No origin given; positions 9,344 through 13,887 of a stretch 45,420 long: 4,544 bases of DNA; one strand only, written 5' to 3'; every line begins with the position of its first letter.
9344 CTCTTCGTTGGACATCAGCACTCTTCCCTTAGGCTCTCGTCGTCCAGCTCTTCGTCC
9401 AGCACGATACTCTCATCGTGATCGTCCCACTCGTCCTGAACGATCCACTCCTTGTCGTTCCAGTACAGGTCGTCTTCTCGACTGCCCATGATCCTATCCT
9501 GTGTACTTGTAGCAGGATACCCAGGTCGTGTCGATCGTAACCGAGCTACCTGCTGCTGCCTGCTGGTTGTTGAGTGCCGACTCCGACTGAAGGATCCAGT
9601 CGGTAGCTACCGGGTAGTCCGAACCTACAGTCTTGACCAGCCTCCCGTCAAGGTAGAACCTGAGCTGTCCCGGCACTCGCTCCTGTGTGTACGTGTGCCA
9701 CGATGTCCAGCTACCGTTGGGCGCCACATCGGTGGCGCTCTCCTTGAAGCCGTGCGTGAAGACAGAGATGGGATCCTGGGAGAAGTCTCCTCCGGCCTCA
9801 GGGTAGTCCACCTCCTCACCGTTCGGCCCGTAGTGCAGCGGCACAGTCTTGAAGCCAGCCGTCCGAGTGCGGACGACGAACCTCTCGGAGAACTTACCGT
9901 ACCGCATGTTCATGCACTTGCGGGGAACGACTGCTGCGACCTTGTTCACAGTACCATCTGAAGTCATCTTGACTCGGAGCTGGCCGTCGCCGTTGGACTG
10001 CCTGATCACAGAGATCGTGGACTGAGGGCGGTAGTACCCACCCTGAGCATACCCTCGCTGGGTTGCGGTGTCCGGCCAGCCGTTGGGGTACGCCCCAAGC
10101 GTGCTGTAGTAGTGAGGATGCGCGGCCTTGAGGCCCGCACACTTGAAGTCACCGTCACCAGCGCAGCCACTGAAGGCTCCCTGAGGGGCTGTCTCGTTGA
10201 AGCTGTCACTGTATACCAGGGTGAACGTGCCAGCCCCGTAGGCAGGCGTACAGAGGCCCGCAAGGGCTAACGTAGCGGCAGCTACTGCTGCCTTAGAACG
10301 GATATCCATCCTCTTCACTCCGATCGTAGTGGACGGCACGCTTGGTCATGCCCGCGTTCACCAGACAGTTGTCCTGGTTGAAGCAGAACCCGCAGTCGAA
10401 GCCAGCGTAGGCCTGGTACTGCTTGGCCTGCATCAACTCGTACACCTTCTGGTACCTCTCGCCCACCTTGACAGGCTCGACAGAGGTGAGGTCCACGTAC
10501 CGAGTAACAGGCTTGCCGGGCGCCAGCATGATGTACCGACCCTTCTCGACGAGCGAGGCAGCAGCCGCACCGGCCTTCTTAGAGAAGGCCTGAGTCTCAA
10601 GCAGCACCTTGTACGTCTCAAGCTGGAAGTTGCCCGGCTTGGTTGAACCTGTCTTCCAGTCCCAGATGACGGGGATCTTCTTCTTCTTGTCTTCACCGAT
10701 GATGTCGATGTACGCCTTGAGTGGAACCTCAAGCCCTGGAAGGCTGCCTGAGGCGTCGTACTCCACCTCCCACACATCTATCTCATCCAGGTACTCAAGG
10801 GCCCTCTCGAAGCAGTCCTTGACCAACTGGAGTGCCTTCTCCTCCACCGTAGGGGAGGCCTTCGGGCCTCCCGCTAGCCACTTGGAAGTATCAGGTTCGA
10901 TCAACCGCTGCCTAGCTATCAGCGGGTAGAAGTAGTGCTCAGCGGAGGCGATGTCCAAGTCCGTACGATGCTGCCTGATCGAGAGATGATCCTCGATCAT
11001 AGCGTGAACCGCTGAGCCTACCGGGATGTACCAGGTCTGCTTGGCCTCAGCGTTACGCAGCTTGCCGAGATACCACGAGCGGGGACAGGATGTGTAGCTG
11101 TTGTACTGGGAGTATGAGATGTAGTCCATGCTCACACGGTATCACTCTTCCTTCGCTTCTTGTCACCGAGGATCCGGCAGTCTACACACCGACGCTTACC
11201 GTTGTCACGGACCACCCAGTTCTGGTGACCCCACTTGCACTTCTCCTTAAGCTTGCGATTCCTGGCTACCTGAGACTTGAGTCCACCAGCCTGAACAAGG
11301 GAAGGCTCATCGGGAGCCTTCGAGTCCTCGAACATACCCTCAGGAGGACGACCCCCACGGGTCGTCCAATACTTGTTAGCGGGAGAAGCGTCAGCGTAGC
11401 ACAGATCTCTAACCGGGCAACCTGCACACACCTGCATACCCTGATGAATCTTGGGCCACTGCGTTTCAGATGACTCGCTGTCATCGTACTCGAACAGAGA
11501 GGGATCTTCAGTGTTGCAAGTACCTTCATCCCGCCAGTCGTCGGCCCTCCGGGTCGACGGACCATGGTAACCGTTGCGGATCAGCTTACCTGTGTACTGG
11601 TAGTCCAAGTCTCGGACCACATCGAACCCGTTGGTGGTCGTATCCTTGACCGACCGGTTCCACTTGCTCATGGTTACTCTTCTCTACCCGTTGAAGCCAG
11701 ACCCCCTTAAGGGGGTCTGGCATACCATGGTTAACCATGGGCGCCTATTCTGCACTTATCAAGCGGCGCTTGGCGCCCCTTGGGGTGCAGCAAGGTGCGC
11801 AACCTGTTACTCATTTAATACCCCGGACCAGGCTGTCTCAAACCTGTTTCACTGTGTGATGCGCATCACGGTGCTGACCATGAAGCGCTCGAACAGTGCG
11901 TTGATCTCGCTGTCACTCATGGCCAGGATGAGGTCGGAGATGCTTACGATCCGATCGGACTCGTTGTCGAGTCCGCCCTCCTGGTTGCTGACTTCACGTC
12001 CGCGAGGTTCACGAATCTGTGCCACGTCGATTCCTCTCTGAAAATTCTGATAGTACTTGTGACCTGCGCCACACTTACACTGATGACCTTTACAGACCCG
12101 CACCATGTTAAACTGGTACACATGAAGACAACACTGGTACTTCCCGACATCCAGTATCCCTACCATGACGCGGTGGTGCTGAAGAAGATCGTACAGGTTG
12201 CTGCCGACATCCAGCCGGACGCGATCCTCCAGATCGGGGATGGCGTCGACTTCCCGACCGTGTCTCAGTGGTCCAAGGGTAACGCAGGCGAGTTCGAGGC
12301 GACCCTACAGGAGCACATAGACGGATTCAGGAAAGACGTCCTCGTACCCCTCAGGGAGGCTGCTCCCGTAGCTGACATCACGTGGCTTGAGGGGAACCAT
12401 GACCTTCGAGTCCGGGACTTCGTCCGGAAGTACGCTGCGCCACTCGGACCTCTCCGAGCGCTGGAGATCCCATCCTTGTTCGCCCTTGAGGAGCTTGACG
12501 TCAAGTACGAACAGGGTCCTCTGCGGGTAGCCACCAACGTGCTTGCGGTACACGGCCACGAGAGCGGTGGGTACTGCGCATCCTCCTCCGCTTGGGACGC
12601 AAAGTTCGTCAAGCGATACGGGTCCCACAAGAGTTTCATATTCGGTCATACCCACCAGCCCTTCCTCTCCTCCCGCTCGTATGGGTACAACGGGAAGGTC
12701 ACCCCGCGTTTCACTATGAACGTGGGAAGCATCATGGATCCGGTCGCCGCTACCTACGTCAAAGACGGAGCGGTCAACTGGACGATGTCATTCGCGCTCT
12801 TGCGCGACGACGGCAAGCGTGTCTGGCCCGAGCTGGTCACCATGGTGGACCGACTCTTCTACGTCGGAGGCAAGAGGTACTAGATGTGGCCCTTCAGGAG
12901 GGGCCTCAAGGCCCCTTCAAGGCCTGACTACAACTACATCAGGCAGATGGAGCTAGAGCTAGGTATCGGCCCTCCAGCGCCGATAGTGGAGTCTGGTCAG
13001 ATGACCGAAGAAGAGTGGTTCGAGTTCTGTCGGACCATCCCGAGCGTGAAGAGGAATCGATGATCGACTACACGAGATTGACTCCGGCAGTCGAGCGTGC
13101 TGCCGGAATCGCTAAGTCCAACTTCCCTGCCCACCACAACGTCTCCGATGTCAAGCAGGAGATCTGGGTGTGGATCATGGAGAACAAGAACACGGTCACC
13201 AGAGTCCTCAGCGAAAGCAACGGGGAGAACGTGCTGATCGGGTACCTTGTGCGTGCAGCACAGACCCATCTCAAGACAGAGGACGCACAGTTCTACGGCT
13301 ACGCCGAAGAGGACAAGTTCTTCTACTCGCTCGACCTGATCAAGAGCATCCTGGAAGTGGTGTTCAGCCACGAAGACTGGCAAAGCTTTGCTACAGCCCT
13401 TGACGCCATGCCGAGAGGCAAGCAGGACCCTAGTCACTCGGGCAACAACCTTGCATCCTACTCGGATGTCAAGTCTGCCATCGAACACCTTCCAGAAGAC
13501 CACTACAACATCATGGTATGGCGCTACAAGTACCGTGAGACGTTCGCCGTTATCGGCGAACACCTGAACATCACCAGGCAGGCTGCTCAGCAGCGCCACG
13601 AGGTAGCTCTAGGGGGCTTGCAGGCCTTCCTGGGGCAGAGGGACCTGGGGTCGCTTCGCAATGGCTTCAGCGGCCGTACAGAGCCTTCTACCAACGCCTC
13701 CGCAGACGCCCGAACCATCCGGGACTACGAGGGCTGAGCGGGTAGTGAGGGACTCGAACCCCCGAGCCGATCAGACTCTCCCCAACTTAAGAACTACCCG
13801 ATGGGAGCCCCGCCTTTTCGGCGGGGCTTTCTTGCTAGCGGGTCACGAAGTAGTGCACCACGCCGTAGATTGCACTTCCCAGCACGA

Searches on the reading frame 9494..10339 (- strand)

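Call 77: search_protein_families(library=pfam, proteins=[window:9494-10339:-], max_evalue=0.001)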
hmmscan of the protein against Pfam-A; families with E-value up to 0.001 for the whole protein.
window:9494-10339:- (281 aa): 1 family
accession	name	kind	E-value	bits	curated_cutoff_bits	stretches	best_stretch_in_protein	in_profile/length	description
PF00722.28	Glyco_hydro_16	-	8.5e-06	25.8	22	1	144-241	39-138/175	Glycosyl hydrolases family 16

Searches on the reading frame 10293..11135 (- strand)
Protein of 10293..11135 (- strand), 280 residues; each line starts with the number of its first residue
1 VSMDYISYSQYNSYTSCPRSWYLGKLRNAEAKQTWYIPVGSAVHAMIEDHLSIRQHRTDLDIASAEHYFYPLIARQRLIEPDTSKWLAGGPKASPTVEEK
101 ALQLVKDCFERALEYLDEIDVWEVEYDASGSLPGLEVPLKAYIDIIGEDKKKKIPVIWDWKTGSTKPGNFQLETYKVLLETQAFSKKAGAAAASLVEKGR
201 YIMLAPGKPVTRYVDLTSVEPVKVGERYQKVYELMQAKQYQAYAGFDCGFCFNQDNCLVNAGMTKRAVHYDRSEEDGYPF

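Call 77: search_protein_families(library=pfam, proteins=[window:10293-11135:-], max_evalue=0.001)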
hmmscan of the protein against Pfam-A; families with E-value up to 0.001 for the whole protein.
window:10293-11135:- (280 aa): 1 family
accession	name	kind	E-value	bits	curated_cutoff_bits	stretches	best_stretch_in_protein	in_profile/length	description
PF12705.13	PDDEXK_1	-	5.7e-20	72.7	22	1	6-255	2-244/247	PD-(D/E)XK nuclease superfamily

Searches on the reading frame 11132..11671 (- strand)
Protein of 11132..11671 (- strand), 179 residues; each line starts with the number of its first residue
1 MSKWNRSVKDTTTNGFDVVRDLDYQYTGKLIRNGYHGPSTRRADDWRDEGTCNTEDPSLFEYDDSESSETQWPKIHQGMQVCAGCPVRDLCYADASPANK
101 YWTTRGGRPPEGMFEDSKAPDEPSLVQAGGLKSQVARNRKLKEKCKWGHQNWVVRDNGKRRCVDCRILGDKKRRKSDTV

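Call 77: search_protein_families(library=pfam, proteins=[window:11132-11671:-], max_evalue=0.001)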
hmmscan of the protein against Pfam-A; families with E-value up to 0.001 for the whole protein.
window:11132-11671:- (179 aa): 1 family
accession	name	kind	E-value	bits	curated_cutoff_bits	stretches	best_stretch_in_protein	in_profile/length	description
PF02467.21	Whib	-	1.3e-07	32.4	23.6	1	46-97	1-46/65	Transcription factor WhiB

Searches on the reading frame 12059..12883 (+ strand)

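Call 77: search_protein_families(library=pfam, proteins=[window:12059-12883:+], max_evalue=0.001)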
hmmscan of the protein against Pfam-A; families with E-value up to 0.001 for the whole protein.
window:12059-12883:+ (274 aa): 2 families
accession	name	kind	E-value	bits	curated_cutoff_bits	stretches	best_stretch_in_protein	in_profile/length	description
PF00149.33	Metallophos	-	1e-05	26.5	21.5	1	26-201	4-191/191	Calcineurin-like phosphoesterase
PF12850.12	Metallophos_2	-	4.5e-05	24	27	1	96-228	43-138/154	Calcineurin-like phosphoesterase superfamily domain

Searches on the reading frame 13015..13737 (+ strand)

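Call 77: search_protein_families(library=pfam, proteins=[window:13015-13737:+], max_evalue=0.001)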
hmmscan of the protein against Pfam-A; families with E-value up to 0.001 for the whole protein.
window:13015-13737:+ (240 aa): 2 families
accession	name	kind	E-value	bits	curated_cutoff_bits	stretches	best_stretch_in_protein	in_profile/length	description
PF04545.22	Sigma70_r4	-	1.9e-06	27.7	24.1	1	155-202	1-48/50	Sigma-70, region 4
PF25684.1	Mycobacteriophage_Gp53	-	0.0003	20.9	27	1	26-114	5-90/200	Mycobacteriophage Gene 53 protein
